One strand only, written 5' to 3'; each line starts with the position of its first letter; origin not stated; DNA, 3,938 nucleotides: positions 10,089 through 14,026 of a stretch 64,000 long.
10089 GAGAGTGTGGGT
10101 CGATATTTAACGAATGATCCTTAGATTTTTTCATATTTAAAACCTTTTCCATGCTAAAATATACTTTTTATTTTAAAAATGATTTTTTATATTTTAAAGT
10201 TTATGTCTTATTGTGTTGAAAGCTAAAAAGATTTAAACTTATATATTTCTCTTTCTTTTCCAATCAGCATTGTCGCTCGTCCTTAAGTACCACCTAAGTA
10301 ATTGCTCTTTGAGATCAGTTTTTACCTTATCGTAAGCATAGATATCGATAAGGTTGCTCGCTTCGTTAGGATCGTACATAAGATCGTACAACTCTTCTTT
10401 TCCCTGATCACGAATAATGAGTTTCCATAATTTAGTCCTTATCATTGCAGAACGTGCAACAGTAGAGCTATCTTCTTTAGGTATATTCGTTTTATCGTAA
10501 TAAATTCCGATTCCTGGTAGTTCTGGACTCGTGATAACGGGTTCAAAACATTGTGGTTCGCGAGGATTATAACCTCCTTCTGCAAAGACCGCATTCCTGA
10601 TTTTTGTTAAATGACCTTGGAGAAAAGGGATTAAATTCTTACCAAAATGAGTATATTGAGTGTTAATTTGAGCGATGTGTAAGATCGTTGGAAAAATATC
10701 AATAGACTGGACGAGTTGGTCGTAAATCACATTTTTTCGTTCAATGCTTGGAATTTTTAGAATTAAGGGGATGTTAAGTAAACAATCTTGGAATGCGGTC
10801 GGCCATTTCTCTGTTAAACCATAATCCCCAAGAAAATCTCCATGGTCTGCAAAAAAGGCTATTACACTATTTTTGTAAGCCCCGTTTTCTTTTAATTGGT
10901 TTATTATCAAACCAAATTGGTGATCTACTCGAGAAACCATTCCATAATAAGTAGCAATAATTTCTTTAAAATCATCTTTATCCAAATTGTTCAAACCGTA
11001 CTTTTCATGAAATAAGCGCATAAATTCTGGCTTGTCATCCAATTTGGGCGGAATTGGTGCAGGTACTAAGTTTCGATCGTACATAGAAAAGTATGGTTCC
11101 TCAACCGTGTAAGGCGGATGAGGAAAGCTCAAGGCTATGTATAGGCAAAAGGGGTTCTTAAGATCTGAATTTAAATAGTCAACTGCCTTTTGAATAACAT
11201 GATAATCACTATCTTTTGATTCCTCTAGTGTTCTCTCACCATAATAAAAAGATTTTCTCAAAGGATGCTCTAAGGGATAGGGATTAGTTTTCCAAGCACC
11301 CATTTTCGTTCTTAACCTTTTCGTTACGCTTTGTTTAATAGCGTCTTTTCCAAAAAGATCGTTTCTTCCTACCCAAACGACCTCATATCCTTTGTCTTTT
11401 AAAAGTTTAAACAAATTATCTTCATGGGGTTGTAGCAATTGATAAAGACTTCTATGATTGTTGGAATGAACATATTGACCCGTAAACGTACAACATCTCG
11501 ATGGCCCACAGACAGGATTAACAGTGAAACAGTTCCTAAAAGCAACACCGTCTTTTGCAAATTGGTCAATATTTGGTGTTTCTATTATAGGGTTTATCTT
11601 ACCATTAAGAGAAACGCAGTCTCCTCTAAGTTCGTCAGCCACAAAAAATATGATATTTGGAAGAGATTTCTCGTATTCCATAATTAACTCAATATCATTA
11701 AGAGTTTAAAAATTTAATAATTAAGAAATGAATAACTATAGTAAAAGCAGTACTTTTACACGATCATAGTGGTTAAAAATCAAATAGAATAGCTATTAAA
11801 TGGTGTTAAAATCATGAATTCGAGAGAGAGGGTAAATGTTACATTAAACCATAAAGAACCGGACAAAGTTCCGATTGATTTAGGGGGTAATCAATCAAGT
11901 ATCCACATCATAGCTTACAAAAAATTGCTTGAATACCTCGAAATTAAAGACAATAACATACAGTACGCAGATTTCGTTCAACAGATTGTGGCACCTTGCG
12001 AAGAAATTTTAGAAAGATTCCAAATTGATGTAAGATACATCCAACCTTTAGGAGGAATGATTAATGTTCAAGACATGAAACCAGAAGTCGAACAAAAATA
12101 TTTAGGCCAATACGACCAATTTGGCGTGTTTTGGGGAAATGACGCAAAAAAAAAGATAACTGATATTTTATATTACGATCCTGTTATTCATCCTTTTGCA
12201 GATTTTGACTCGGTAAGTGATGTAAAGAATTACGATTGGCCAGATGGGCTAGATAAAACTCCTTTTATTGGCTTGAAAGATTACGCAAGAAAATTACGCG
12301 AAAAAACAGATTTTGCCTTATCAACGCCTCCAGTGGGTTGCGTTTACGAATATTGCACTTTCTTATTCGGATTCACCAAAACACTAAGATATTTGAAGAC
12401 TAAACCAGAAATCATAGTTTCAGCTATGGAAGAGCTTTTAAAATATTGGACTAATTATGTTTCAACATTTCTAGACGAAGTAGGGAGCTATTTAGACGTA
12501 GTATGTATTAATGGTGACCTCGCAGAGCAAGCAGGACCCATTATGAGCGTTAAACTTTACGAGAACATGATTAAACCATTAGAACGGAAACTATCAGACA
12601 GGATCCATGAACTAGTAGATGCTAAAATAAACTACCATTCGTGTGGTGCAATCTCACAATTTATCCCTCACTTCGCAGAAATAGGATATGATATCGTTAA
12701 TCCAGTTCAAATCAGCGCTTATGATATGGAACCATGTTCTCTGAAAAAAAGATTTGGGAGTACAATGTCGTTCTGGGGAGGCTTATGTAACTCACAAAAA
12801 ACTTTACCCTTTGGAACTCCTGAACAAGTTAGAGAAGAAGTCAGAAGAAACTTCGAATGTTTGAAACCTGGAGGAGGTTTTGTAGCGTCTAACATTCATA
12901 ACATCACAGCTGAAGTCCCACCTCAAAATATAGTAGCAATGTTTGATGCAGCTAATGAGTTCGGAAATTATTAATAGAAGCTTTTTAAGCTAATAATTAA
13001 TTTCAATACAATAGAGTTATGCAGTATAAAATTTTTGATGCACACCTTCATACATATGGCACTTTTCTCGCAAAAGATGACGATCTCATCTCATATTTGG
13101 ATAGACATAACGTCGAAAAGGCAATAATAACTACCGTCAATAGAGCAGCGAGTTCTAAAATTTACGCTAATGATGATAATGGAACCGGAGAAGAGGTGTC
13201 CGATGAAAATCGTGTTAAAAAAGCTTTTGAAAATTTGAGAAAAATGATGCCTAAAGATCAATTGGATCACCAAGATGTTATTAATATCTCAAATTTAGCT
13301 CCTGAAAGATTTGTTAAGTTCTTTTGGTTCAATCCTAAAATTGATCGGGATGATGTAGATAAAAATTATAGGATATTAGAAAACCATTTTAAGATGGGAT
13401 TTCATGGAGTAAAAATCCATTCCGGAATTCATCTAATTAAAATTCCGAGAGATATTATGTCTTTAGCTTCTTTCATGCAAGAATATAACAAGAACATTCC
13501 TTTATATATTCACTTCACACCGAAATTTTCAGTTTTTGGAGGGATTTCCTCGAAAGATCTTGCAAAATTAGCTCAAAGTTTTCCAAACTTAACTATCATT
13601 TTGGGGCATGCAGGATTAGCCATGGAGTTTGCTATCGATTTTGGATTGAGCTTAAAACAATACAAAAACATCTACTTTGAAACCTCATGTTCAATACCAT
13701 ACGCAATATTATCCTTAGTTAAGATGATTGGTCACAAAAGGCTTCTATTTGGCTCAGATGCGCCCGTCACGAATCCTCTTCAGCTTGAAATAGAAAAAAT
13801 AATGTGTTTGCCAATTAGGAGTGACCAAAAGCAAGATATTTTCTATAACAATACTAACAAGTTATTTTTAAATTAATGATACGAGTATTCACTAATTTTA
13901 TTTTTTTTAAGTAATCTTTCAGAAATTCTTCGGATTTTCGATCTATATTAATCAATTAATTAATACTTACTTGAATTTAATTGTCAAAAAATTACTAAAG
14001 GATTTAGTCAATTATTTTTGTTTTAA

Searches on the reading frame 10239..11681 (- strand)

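Call 45: search_protein_families(library=pfam, proteins=[window:10239-11681:-], max_evalue=0.00001)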
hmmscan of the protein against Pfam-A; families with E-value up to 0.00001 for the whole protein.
window:10239-11681:- (480 aa): 2 families
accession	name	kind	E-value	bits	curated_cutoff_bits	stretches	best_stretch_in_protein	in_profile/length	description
PF00884.28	Sulfatase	-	2e-44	152.6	25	1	8-338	1-300/301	Sulfatase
PF16347.10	SGSH_C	-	7e-16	59.2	29.3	1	394-463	81-150/154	N-sulphoglucosamine sulphohydrolase, C-terminal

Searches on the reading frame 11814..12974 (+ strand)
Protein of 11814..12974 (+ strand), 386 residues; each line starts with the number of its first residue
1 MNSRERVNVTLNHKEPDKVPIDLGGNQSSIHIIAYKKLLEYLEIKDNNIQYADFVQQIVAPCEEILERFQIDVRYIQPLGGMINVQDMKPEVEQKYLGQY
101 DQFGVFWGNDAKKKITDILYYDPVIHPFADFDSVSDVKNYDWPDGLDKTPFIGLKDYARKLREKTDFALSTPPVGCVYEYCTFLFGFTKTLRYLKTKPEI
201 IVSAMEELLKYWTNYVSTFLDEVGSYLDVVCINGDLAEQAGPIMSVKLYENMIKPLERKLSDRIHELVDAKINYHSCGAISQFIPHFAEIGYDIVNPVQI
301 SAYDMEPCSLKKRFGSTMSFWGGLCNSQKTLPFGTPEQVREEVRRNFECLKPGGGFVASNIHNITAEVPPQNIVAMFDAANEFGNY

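Call 46: search_protein_families(library=pfam, proteins=[window:11814-12974:+], max_evalue=0.00001)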
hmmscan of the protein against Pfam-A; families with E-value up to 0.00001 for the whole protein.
window:11814-12974:+ (386 aa): 1 family
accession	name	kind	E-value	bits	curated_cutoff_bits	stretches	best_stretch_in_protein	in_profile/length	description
PF01208.23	URO-D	-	1.1e-17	64.5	23.9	1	178-382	147-345/346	Uroporphyrinogen decarboxylase (URO-D)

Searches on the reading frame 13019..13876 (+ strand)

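Call 46: search_protein_families(library=pfam, proteins=[window:13019-13876:+], max_evalue=0.00001)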
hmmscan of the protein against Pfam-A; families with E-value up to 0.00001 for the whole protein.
window:13019-13876:+ (285 aa): 1 family
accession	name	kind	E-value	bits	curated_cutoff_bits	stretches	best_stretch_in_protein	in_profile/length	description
PF04909.20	Amidohydro_2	-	2.8e-15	57.3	26.4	1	42-283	24-287/289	Amidohydrolase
